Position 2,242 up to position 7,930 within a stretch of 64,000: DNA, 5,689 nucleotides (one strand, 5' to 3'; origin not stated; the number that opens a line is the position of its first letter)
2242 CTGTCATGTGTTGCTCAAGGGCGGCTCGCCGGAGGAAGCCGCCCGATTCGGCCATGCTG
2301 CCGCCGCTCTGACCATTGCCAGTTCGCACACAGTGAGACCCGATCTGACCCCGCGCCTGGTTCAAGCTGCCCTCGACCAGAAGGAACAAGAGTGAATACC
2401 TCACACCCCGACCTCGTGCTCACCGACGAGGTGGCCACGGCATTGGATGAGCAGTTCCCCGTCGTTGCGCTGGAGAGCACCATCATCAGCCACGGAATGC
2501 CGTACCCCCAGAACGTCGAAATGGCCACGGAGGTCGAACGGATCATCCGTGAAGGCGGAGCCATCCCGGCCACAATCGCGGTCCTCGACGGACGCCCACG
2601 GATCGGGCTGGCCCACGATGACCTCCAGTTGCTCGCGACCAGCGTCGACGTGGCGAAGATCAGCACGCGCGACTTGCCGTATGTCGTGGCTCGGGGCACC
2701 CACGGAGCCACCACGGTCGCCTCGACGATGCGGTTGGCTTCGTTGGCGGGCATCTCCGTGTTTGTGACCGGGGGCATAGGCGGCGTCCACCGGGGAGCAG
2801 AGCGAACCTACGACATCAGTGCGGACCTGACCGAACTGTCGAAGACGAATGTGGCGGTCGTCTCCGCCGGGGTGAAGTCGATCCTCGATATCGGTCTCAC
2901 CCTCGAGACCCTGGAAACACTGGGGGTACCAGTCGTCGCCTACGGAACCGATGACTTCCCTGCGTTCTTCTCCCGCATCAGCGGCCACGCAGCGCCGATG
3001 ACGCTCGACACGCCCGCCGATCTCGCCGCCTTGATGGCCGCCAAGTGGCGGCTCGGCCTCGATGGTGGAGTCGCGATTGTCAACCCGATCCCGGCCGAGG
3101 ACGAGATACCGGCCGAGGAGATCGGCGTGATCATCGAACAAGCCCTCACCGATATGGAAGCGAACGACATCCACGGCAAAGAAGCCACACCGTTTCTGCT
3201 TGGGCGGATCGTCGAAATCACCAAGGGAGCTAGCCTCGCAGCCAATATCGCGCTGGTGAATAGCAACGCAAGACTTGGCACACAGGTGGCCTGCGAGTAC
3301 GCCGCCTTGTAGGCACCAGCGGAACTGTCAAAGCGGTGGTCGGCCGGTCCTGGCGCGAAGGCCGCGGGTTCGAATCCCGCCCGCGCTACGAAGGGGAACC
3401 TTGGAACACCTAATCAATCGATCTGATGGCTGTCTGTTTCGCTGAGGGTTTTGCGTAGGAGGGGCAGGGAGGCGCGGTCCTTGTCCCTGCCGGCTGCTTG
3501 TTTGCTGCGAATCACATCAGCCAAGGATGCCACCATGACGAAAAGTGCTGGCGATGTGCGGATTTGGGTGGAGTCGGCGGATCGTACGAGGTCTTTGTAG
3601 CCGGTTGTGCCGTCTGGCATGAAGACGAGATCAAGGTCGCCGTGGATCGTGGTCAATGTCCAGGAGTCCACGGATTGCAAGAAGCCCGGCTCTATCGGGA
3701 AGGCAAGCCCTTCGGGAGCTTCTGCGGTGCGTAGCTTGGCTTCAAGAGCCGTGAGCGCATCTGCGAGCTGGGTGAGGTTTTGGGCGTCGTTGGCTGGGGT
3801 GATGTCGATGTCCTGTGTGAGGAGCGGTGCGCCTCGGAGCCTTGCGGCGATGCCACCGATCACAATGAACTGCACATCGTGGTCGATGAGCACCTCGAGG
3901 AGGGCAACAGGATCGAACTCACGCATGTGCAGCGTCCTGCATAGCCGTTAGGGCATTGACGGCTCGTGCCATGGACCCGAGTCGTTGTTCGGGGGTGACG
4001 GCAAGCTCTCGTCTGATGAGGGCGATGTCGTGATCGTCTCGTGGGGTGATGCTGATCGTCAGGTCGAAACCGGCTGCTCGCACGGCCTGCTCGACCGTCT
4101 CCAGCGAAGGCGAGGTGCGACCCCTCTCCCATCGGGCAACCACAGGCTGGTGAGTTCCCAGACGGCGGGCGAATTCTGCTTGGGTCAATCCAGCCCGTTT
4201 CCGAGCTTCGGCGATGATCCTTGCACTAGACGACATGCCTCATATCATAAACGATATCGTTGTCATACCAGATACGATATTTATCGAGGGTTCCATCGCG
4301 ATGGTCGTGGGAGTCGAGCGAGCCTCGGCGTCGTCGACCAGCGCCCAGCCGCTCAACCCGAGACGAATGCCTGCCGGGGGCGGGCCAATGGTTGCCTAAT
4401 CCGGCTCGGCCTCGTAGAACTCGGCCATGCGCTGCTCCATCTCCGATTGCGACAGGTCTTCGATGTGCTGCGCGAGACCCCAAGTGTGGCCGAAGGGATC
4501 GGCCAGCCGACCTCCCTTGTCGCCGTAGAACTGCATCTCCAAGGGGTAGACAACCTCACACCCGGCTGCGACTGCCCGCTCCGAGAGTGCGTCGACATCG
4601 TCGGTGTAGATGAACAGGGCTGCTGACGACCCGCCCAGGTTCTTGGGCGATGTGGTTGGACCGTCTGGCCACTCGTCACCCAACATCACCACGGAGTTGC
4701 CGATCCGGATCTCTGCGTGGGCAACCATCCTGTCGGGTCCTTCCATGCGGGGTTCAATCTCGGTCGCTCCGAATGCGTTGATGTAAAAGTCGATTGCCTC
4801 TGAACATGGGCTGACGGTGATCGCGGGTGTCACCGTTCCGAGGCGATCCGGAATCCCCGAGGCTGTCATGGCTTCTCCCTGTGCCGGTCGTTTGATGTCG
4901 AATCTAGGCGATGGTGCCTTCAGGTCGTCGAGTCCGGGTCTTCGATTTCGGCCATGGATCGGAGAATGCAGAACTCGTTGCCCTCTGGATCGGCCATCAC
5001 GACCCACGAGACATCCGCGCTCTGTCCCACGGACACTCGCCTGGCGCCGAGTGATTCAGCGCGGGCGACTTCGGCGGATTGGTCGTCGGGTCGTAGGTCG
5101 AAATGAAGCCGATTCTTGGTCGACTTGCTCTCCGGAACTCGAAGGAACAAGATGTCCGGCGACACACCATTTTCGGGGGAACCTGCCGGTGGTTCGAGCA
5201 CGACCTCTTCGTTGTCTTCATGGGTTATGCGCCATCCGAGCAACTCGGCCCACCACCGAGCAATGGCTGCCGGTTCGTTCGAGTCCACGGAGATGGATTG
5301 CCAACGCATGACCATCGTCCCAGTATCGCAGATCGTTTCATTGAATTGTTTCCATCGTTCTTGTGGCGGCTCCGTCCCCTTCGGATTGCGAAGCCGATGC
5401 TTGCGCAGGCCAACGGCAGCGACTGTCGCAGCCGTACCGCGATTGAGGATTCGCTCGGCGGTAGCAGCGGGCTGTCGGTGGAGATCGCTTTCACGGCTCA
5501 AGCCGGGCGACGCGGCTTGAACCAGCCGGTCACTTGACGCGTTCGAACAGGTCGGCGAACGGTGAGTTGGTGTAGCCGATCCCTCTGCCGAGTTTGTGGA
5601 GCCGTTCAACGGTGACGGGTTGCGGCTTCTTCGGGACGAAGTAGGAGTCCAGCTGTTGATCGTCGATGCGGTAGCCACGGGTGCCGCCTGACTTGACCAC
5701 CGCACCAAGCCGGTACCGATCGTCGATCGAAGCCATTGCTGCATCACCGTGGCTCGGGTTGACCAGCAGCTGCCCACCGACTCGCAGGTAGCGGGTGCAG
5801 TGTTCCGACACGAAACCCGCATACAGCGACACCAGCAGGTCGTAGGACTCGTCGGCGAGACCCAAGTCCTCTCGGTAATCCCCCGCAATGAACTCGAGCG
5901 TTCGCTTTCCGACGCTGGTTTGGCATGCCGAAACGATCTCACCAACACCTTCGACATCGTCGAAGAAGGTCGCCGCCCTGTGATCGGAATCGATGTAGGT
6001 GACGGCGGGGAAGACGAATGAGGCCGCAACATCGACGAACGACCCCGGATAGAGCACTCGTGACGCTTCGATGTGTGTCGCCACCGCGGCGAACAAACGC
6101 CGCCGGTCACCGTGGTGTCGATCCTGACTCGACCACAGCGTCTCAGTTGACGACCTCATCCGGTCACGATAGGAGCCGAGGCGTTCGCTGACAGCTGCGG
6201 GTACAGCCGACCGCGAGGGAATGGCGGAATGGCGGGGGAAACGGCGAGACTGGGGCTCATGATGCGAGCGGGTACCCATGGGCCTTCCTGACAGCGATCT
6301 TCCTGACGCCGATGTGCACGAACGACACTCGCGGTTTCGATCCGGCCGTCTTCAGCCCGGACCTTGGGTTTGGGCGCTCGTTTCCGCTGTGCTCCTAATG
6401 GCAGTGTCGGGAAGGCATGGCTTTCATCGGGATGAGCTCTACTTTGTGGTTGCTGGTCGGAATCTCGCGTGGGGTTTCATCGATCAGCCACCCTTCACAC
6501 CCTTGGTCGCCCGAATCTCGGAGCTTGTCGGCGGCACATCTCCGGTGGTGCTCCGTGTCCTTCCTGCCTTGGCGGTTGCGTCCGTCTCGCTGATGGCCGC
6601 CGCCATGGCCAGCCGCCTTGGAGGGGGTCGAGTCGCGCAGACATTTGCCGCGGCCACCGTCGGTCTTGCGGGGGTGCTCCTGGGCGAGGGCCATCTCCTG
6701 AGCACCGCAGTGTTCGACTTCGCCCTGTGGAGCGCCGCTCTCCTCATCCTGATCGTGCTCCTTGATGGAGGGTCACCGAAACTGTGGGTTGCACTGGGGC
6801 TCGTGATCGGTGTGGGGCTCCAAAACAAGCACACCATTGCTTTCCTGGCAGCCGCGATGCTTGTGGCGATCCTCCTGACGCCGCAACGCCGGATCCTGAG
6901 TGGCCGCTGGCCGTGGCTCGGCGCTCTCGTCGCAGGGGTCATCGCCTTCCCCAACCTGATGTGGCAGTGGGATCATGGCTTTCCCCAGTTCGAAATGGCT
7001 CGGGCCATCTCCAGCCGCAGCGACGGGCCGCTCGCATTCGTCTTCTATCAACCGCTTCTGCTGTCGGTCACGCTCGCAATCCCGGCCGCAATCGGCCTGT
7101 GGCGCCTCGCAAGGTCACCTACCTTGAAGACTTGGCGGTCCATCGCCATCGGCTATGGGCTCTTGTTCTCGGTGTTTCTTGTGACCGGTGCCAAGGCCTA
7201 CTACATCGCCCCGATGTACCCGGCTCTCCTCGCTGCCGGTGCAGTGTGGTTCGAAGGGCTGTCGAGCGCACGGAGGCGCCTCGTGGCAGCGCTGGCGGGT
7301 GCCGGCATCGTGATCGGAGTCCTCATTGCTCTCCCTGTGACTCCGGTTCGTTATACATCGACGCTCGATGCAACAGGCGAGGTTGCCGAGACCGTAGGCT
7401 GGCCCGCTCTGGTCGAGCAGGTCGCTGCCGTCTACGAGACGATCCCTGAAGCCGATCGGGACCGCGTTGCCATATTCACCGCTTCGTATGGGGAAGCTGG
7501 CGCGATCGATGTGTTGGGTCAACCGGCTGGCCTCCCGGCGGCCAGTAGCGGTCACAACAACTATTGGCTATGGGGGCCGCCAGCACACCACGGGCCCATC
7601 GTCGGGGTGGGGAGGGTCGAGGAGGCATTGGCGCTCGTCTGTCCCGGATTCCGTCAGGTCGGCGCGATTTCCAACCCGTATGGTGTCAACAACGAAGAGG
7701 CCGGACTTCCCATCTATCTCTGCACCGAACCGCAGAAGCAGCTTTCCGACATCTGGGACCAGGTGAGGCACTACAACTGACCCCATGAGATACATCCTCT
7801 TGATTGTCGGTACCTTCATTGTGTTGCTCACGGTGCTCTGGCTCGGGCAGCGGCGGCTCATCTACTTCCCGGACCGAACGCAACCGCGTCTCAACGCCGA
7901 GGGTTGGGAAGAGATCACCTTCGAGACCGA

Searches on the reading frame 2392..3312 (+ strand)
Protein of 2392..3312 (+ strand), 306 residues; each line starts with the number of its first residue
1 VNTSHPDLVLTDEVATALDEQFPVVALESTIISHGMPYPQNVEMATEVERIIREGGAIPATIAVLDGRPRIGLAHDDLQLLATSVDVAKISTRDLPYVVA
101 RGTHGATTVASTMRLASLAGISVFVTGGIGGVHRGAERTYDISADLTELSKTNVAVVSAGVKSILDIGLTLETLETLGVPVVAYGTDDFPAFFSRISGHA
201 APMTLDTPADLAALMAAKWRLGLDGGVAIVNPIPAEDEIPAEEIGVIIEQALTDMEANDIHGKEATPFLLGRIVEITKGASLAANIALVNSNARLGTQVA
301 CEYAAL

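Call 30: search_protein_families(library=pfam, proteins=[window:2392-3312:+], max_evalue=0.00001)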
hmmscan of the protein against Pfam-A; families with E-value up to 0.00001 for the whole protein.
window:2392-3312:+ (306 aa): 1 family
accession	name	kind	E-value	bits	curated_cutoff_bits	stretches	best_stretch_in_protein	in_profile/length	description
PF04227.17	Indigoidine_A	-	2.8e-128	427.8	25.2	1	13-302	1-291/291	Indigoidine synthase A like protein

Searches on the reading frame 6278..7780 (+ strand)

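Call 30: search_protein_families(library=pfam, proteins=[window:6278-7780:+], max_evalue=0.00001)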
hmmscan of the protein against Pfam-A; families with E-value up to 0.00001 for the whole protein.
window:6278-7780:+ (500 aa): 1 family
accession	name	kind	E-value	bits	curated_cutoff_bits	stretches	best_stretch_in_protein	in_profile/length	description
PF13231.12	PMT_2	-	1.2e-18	68.3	26.1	1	69-229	1-160/160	Dolichyl-phosphate-mannose-protein mannosyltransferase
